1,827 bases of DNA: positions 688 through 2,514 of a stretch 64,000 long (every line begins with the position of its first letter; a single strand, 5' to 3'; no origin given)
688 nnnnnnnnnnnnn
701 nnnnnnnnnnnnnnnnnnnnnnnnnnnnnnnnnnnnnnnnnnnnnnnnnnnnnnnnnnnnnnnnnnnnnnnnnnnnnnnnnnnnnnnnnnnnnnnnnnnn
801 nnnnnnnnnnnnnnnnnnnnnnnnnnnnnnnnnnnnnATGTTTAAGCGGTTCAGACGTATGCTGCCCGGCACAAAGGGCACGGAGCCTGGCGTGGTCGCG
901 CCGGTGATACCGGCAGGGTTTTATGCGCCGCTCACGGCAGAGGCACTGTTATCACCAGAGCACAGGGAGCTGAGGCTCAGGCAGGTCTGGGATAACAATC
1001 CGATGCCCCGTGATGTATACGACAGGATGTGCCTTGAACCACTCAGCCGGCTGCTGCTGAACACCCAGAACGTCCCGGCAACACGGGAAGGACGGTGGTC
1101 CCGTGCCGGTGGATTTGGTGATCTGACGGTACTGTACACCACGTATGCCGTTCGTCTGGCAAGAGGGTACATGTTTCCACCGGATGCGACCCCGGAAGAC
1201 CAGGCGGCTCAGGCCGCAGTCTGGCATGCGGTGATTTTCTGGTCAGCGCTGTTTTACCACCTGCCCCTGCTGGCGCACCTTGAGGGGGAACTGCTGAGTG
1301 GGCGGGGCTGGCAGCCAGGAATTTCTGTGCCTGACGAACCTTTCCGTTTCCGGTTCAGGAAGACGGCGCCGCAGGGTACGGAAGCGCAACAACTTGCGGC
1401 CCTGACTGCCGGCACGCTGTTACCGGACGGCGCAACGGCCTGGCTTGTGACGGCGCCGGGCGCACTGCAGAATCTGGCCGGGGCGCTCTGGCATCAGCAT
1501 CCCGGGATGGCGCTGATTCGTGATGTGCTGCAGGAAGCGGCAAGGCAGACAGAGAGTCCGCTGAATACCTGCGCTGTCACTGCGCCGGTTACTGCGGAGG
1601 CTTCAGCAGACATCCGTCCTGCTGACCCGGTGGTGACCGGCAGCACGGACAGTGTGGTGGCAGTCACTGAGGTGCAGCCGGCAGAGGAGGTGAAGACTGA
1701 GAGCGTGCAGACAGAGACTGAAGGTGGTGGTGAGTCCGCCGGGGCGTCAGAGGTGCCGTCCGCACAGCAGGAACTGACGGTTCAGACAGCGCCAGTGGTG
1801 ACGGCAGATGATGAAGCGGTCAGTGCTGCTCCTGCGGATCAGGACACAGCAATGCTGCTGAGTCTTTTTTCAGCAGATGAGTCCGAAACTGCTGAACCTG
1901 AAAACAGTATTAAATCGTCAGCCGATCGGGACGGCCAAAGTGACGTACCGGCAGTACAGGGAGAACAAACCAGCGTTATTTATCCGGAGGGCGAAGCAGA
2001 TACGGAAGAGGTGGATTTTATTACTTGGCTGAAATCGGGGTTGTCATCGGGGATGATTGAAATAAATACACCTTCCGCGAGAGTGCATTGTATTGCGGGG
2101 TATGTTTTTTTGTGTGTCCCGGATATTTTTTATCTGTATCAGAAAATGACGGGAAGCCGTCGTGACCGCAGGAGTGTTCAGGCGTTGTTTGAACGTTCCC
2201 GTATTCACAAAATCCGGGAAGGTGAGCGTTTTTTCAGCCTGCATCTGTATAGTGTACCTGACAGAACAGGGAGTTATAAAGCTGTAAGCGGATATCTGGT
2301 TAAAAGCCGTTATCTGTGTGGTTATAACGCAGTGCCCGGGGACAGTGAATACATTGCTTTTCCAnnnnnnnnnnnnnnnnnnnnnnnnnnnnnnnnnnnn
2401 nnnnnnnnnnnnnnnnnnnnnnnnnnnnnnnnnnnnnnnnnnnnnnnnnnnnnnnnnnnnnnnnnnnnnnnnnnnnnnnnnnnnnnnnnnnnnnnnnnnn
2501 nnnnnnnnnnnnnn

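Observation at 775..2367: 530-aa unknown protein with a ~150-residue acidic Thr/Ala/Val/Glu-rich linker, translationally coupled to the helicase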

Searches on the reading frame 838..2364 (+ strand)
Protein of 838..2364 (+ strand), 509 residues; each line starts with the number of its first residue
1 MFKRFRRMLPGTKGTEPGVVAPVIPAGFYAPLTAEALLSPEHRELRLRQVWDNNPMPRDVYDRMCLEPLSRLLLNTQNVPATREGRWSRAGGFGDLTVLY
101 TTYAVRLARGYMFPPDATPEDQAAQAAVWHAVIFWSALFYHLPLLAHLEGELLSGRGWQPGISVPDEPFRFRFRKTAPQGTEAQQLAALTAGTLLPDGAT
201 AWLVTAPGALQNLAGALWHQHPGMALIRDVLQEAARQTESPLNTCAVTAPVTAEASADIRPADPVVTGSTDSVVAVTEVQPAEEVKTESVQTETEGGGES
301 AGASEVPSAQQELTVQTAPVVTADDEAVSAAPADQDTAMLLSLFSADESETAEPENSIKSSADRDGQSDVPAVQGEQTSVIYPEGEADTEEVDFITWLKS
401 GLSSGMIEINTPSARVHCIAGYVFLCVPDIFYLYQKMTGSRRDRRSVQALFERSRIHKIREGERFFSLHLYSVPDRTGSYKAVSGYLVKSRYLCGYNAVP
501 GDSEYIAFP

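Call 4: search_protein_families(proteins=[window:838-2364:+], library=ncbifam, max_evalue=0.01)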
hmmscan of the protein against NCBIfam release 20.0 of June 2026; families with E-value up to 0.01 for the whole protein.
window:838-2364:+ (509 aa): 2 families
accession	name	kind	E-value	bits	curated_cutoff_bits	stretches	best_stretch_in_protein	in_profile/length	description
TIGR03760.1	ICE_TraI_Pfluor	equivalog_domain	4.8e-57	193.1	161.4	1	27-238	2-213/218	integrating conjugative element relaxase, PFGI-1 class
NF041494.1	MobH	equivalog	6.3e-21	74.7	200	1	30-237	3-218/340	MobH family relaxase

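Call 6: profile_search(protein=window:838-2364:+)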
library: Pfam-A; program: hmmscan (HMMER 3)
A. the first sequence (509 residues): domains with independent E <= 10: 2; with E <= 0.001: 2
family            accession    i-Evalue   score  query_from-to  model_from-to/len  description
TraI_2            PF07514.17    2.2e-16    60.2      30-229         4-216/324  Putative helicase
TraI_2_C          PF07515.17    2.1e-15    57.3     393-505         5-123/126  Putative conjugal transfer nickase/helicase TraI C-term

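Call 10: find_homologous_proteins(query=window:838-2364:+, max_evalue=0.001)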
Query window:838-2364:+ (509 aa): 335 proteins with E <= 0.001 among 8000 candidates; the best 120 are listed.
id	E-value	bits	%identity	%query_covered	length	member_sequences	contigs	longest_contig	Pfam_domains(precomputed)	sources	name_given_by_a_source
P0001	0.0e+0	1148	100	100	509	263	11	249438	PF07514.18,PF07515.18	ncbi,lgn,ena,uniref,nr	ncbi:helicase [Escherichia coli]|uniref:TraI domain-containing protein n=1 Tax=Escherichia coli TaxI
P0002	4.6e-252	855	76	99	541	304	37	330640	PF07514.18,PF07515.18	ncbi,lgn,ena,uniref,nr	ncbi:TraI domain-containing protein [Escherichia coli]|uniref:TraI domain-containing protein n=2 Tax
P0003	3.4e-179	615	58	100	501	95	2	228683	PF07514.18,PF07515.18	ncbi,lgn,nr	ncbi:helicase/relaxase domain-containing protein [Escherichia coli]|nr:helicase/relaxase domain-cont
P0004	1.5e-147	510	51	100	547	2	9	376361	PF07514.18,PF07515.18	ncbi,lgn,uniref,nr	ncbi:TPA: TraI domain-containing protein [Escherichia coli]|uniref:TraI domain-containing protein n=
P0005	2.3e-147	510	51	100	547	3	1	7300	PF07514.18,PF07515.18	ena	-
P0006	5.3e-147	508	50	100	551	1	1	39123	PF07514.18,PF07515.18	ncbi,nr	ncbi:heavy metal resistance protein CzcA [Escherichia coli]|nr:heavy metal resistance protein CzcA [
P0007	2.0e-146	507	50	100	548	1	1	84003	PF07514.18,PF07515.18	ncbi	ncbi:TraI domain-containing protein [Escherichia coli]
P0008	3.9e-146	506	50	100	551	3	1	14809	PF07514.18,PF07515.18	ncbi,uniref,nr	ncbi:TraI domain-containing protein [Escherichia coli]|uniref:TraI domain-containing protein n=1 Tax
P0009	4.7e-146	505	49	100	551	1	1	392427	PF07514.18,PF07515.18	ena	-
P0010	4.9e-146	505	49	100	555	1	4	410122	PF07514.18,PF07515.18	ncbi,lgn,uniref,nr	ncbi:integrating conjugative element relaxas [Escherichia coli]|uniref:TraI domain-containing protei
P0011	5.4e-146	505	50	100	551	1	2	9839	PF07514.18,PF07515.18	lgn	-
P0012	5.5e-146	505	49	100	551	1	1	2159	PF07514.18,PF07515.18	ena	-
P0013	5.5e-146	505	49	100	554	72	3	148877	PF07514.18,PF07515.18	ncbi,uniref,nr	ncbi:TraI domain-containing protein [Escherichia coli]|uniref:TraI domain-containing protein n=1 Tax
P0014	5.7e-146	505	50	100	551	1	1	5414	PF07514.18,PF07515.18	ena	-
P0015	1.1e-145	504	49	100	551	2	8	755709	PF07514.18,PF07515.18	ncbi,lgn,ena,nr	ncbi:DNA-binding domain-containing protein [Escherichia coli]|nr:heavy metal resistance protein CzcA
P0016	1.2e-145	504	49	100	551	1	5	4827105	PF07514.18,PF07515.18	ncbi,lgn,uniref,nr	ncbi:TraI domain-containing protein [Escherichia coli]|uniref:TraI domain-containing protein n=2 Tax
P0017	1.3e-145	504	49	100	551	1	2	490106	PF07514.18,PF07515.18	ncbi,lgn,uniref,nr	ncbi:TraI domain-containing protein [Escherichia coli]|uniref:TraI domain-containing protein n=1 Tax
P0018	2.2e-145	503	50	100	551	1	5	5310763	PF07514.18,PF07515.18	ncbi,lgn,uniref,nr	ncbi:TraI domain-containing protein [Escherichia coli]|uniref:TraI domain-containing protein n=1 Tax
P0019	2.3e-145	503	50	100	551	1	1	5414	PF07514.18,PF07515.18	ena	-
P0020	2.9e-145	503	49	100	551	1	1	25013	PF07514.18,PF07515.18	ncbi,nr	ncbi:TPA: DNA-binding domain-containing protein [Escherichia coli]|nr:DNA-binding domain-containing 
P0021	3.2e-145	503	51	100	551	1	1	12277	PF07514.18,PF07515.18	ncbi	-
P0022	3.6e-145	502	50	100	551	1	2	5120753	PF07514.18,PF07515.18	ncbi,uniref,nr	ncbi:TraI domain-containing protein [Escherichia sp. E4742]|uniref:TraI domain-containing protein n=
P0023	4.1e-145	502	49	100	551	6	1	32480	PF07514.18,PF07515.18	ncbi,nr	ncbi:TPA: TraI domain-containing protein [Escherichia coli]|nr:TraI domain-containing protein [Esche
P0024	6.1e-145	502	49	100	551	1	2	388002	PF07514.18,PF07515.18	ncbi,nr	ncbi:TraI domain-containing protein [Escherichia coli]|nr:TraI domain-containing protein [Escherichi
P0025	7.2e-145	501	49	100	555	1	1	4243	PF07514.18,PF07515.18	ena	-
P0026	7.3e-145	501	49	100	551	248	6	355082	PF07514.18,PF07515.18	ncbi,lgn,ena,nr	ncbi:TPA: DNA-binding domain-containing protein [Escherichia coli]|nr:TraI domain-containing protein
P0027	8.4e-145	501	49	100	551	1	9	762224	PF07514.18,PF07515.18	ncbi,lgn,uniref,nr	ncbi:conjugal transfer nickase/helicase domain-containing protein [Escherichia coli]|uniref:conjugal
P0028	9.0e-145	501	50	100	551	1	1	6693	PF07514.18,PF07515.18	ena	-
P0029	9.6e-145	501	49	100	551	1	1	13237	PF07514.18,PF07515.18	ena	-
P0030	1.1e-144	501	49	100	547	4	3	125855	PF07514.18,PF07515.18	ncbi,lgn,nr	ncbi:TPA: TraI domain-containing protein [Escherichia coli]|nr:DNA-binding domain-containing protein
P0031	1.1e-144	501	49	100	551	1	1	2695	PF07514.18,PF07515.18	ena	-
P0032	1.2e-144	501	50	100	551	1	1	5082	PF07514.18,PF07515.18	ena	-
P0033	1.2e-144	501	49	100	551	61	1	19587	PF07514.18,PF07515.18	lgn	-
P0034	1.5e-144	500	49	100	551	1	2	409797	PF07514.18,PF07515.18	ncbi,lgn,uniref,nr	ncbi:TPA: TraI domain-containing protein [Escherichia coli]|uniref:conjugal transfer nickase/helicas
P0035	1.5e-144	500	49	100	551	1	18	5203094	PF07514.18,PF07515.18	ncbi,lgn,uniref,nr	ncbi:TPA: TraI domain-containing protein [Escherichia coli]|uniref:TraI domain-containing protein n=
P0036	1.5e-144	500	50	100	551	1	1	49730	PF07514.18,PF07515.18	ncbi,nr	ncbi:TraI domain-containing protein [Escherichia coli]|nr:TraI domain-containing protein [Escherichi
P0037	1.6e-144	500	50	100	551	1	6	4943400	PF07514.18,PF07515.18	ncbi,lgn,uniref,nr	ncbi:TPA: DNA-binding domain-containing protein [Escherichia coli]|uniref:TraI domain-containing pro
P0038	1.6e-144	500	48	100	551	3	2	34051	PF07514.18,PF07515.18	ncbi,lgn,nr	ncbi:TPA: DNA-binding domain-containing protein [Escherichia coli]|nr:DNA-binding domain-containing 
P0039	1.7e-144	500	49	100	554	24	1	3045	PF07514.18,PF07515.18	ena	-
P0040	1.8e-144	500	49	100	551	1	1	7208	PF07514.18,PF07515.18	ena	-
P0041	1.8e-144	500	48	100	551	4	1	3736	PF07514.18,PF07515.18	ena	-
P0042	2.3e-144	500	49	100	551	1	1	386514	PF07514.18,PF07515.18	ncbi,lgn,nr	ncbi:TraI domain-containing protein [Escherichia coli]|nr:TraI domain-containing protein [Escherichi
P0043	2.3e-144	500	49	100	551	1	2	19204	PF07514.18,PF07515.18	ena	-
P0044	2.4e-144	500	49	100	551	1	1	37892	PF07514.18,PF07515.18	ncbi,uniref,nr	ncbi:TraI domain-containing protein [Escherichia coli]|uniref:TraI domain-containing protein n=1 Tax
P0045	2.7e-144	500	50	100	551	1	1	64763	PF07514.18,PF07515.18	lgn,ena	-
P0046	2.8e-144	499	49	100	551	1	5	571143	PF07514.18,PF07515.18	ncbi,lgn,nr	ncbi:TPA: TraI domain-containing protein [Escherichia coli]|nr:heavy metal resistance protein CzcA [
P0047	2.9e-144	499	49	100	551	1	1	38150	PF07514.18,PF07515.18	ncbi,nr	nr:TraI domain-containing protein [Escherichia coli]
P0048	3.1e-144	499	48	100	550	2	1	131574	PF07514.18,PF07515.18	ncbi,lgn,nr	ncbi:TraI domain-containing protein [Escherichia coli]|nr:TraI domain-containing protein [Escherichi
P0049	4.0e-144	499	49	100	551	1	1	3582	PF07514.18,PF07515.18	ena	-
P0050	4.0e-144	499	50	100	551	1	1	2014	PF07514.18,PF07515.18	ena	-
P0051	4.0e-144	499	50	100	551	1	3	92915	PF07514.18,PF07515.18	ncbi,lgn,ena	ncbi:TPA: TraI domain-containing protein [Escherichia coli]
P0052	4.5e-144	499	50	100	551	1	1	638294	PF07514.18,PF07515.18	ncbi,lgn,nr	ncbi:DNA-binding domain-containing protein [Escherichia coli]|nr:DNA-binding domain-containing prote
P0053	4.6e-144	499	49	100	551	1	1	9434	PF07514.18,PF07515.18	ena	-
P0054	4.6e-144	499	50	100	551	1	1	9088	PF07514.18,PF07515.18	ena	-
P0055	5.1e-144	499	49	100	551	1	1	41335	PF07514.18,PF07515.18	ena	-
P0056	5.9e-144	498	49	100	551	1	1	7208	PF07514.18,PF07515.18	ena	-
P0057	6.3e-144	498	49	100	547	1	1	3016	PF07514.18,PF07515.18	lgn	-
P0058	6.7e-144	498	48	100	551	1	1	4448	PF07514.18,PF07515.18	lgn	-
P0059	6.8e-144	498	48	100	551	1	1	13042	PF07514.18,PF07515.18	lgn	-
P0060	7.1e-144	498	49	100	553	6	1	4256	PF07514.18,PF07515.18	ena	-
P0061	8.2e-144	498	49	100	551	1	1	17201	PF07514.18,PF07515.18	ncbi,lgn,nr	ncbi:TPA: DNA-binding domain-containing protein [Escherichia coli]|nr:DNA-binding domain-containing 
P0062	8.3e-144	498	50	100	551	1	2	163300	PF07514.18,PF07515.18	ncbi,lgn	ncbi:TPA: TraI domain-containing protein [Escherichia coli]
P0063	8.4e-144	498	49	100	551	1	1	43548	PF07514.18,PF07515.18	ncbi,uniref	ncbi:TraI domain-containing protein [Escherichia marmotae]|uniref:TraI domain-containing protein n=1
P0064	8.9e-144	498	50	100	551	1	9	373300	PF07514.18,PF07515.18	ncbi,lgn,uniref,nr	ncbi:TPA: TraI domain-containing protein [Escherichia coli]|uniref:conjugal transfer nickase/helicas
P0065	1.2e-143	497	49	100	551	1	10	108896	PF07514.18,PF07515.18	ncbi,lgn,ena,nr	ncbi:TraI domain-containing protein [Escherichia coli]|nr:TraI domain-containing protein [Escherichi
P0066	1.2e-143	497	49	100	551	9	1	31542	PF07514.18,PF07515.18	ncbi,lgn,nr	ncbi:heavy metal resistance protein CzcA [Escherichia coli]|nr:heavy metal resistance protein CzcA [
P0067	1.6e-143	497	49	100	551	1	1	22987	PF07514.18,PF07515.18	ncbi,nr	ncbi:TraI domain-containing protein [Salmonella enterica subsp. enterica serovar Typhi]|nr:TraI doma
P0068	1.6e-143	497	50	100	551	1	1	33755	PF07514.18,PF07515.18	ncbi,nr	ncbi:TraI domain-containing protein [Escherichia coli]|nr:TraI domain-containing protein [Escherichi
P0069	1.8e-143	497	48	100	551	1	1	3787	PF07514.18,PF07515.18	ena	-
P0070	2.0e-143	497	50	100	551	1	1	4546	PF07514.18,PF07515.18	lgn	-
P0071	2.0e-143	497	49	100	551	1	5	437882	PF07514.18,PF07515.18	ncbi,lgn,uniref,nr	ncbi:TraI domain-containing protein [Escherichia coli]|uniref:TraI domain-containing protein n=1 Tax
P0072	2.0e-143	497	49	100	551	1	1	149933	PF07514.18,PF07515.18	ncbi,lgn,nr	ncbi:heavy metal resistance protein CzcA [Salmonella enterica subsp. enterica]|nr:heavy metal resist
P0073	2.1e-143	497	50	100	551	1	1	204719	PF07514.18,PF07515.18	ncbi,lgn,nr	ncbi:TraI domain-containing protein [Escherichia coli]|nr:TraI domain-containing protein [Escherichi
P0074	2.1e-143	497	49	100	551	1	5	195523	PF07514.18,PF07515.18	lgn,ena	-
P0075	2.2e-143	497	49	100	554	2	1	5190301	PF07514.18,PF07515.18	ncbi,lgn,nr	ncbi:TraI domain-containing protein [Escherichia coli]|nr:TraI domain-containing protein [Escherichi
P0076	2.2e-143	497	49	100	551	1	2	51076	PF07514.18,PF07515.18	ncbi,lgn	-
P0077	2.2e-143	497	49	100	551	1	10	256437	PF07514.18,PF07515.18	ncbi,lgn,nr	ncbi:DNA-binding domain-containing protein [Escherichia coli]|nr:DNA-binding domain-containing prote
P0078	2.2e-143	496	49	100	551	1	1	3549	PF07514.18,PF07515.18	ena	-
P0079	2.3e-143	496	50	100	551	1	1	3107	PF07514.18,PF07515.18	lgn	-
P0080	2.4e-143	496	50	100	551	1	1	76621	PF07514.18,PF07515.18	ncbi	-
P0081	2.6e-143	496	49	100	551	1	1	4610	PF07514.18,PF07515.18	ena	-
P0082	2.8e-143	496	50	100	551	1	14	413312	PF07514.18,PF07515.18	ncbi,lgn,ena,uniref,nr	ncbi:heavy metal resistance protein CzcA [Escherichia sp. HH41S]|uniref:TraI domain-containing prote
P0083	2.9e-143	496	49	100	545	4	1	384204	PF07514.18,PF07515.18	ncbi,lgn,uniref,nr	ncbi:TraI domain-containing protein [Escherichia coli]|uniref:TraI domain-containing protein n=1 Tax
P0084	2.9e-143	496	49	100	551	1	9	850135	PF07514.18,PF07515.18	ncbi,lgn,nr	ncbi:TraI domain-containing protein [Escherichia coli]|nr:heavy metal resistance protein CzcA [Esche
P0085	3.1e-143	496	49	100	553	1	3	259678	PF07514.18,PF07515.18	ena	-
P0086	3.5e-143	496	49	100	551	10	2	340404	PF07514.18,PF07515.18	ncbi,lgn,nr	ncbi:TPA: DNA-binding domain-containing protein [Escherichia coli]|nr:DNA-binding domain-containing 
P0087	4.2e-143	496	49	100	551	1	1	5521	PF07514.18,PF07515.18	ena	-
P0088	4.6e-143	495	49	100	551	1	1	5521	PF07514.18,PF07515.18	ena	-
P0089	7.3e-143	495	51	95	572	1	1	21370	PF07514.18,PF07515.18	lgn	-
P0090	7.9e-143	495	49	100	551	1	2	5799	PF07514.18,PF07515.18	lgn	-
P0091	8.8e-143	495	49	100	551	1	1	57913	PF07514.18,PF07515.18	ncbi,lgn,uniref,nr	ncbi:TraI domain-containing protein [Salmonella enterica]|uniref:TraI domain-containing protein n=1 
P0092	1.0e-142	494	50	100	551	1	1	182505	PF07514.18,PF07515.18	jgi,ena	jgi:integrating conjugative element relaxase (TIGR03760 family)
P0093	1.0e-142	494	49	100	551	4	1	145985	PF07514.18,PF07515.18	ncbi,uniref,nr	ncbi:TraI domain-containing protein [Escherichia marmotae]|uniref:TraI domain-containing protein n=1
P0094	1.1e-142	494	49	100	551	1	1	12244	PF07514.18,PF07515.18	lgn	-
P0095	1.3e-142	494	49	100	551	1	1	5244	PF07514.18,PF07515.18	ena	-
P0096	1.4e-142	494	49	100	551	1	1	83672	PF07514.18,PF07515.18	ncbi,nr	ncbi:TraI domain-containing protein [Escherichia coli]|nr:TraI domain-containing protein [Escherichi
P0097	1.4e-142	494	48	100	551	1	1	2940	PF07514.18,PF07515.18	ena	-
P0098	1.5e-142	494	48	100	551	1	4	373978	PF07514.18,PF07515.18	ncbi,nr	ncbi:TPA: TraI domain-containing protein [Escherichia coli]|nr:DNA-binding domain-containing protein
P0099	1.5e-142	494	48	100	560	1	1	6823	PF07514.18,PF07515.18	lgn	-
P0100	1.5e-142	494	49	100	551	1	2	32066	PF07514.18,PF07515.18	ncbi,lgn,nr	ncbi:TraI domain-containing protein [Escherichia coli]|nr:TraI domain-containing protein [Escherichi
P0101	2.2e-142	493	49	100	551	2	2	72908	PF07514.18,PF07515.18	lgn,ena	-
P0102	2.3e-142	493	49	100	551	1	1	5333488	PF07514.18,PF07515.18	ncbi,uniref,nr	ncbi:TraI domain-containing protein [Escherichia coli]|uniref:TraI domain-containing protein n=1 Tax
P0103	2.4e-142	493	49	100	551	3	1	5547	PF07514.18,PF07515.18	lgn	-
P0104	2.6e-142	493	48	100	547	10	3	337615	PF07514.18,PF07515.18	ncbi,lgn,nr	ncbi:TraI domain-containing protein [Escherichia coli]|nr:TraI domain-containing protein [Escherichi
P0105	2.7e-142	493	48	100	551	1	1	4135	PF07514.18,PF07515.18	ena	-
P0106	2.7e-142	493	49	100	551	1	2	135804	PF07514.18,PF07515.18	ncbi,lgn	ncbi:TPA: TraI domain-containing protein [Escherichia coli]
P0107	2.7e-142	493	49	100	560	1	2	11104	PF07514.18,PF07515.18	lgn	-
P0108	2.8e-142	493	49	100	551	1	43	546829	PF07514.18,PF07515.18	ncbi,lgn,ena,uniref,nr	ncbi:TPA: TraI domain-containing protein [Escherichia coli]|uniref:TraI domain-containing protein n=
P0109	3.2e-142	493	49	100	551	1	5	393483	PF07514.18,PF07515.18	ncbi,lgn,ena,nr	ncbi:TraI domain-containing protein [Escherichia coli]|nr:TraI domain-containing protein [Escherichi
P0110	3.9e-142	492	49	100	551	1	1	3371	PF07514.18,PF07515.18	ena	-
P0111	4.4e-142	492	49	100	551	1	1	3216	PF07514.18,PF07515.18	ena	-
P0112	4.7e-142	492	48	100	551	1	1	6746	PF07514.18,PF07515.18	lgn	-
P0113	6.1e-142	492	49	100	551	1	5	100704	PF07514.18,PF07515.18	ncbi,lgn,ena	-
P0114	7.1e-142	492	49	100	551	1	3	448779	PF07514.18,PF07515.18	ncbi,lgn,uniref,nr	ncbi:TPA_asm: heavy metal resistance protein CzcA [Salmonella enterica subsp. enterica serovar Typhi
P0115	7.7e-142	491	49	100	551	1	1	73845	PF07514.18,PF07515.18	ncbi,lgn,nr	ncbi:TPA: DNA-binding domain-containing protein [Escherichia coli]|nr:DNA-binding domain-containing 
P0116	8.9e-142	491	49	100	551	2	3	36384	PF07514.18,PF07515.18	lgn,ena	-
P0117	9.4e-142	491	49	100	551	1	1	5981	PF07514.18,PF07515.18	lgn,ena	-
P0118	9.9e-142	491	49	100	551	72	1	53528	PF07514.18,PF07515.18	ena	-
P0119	1.2e-141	491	49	100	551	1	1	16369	PF07514.18,PF07515.18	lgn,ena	-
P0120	1.3e-141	491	47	100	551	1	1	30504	PF07514.18,PF07515.18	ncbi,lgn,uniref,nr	ncbi:TraI domain-containing protein [Escherichia coli]|uniref:TraI domain-containing protein n=1 Tax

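Call 11: search_solved_structures(query=window:838-2364:+, max_evalue=10, show_alignments=2)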
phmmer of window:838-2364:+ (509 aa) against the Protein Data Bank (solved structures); distinct sequences matched with E-value up to 10: 5.
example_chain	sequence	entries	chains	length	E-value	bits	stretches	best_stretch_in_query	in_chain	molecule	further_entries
2ipq_X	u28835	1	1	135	7.7e-19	70.8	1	394-506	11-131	Hypothetical protein STY4665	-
3kq5_A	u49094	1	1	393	0.032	16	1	392-434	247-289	Hypothetical cytosolic protein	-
8pe8_A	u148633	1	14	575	0.068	14.9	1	188-305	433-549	Mitochondrial heat shock protein 60-like protein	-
4zgv_A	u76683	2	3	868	0.85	11.3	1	369-417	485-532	Ferredoxin receptor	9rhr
4oic_B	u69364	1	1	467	5.7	8.6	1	248-360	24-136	Probable protein phosphatase 2C 6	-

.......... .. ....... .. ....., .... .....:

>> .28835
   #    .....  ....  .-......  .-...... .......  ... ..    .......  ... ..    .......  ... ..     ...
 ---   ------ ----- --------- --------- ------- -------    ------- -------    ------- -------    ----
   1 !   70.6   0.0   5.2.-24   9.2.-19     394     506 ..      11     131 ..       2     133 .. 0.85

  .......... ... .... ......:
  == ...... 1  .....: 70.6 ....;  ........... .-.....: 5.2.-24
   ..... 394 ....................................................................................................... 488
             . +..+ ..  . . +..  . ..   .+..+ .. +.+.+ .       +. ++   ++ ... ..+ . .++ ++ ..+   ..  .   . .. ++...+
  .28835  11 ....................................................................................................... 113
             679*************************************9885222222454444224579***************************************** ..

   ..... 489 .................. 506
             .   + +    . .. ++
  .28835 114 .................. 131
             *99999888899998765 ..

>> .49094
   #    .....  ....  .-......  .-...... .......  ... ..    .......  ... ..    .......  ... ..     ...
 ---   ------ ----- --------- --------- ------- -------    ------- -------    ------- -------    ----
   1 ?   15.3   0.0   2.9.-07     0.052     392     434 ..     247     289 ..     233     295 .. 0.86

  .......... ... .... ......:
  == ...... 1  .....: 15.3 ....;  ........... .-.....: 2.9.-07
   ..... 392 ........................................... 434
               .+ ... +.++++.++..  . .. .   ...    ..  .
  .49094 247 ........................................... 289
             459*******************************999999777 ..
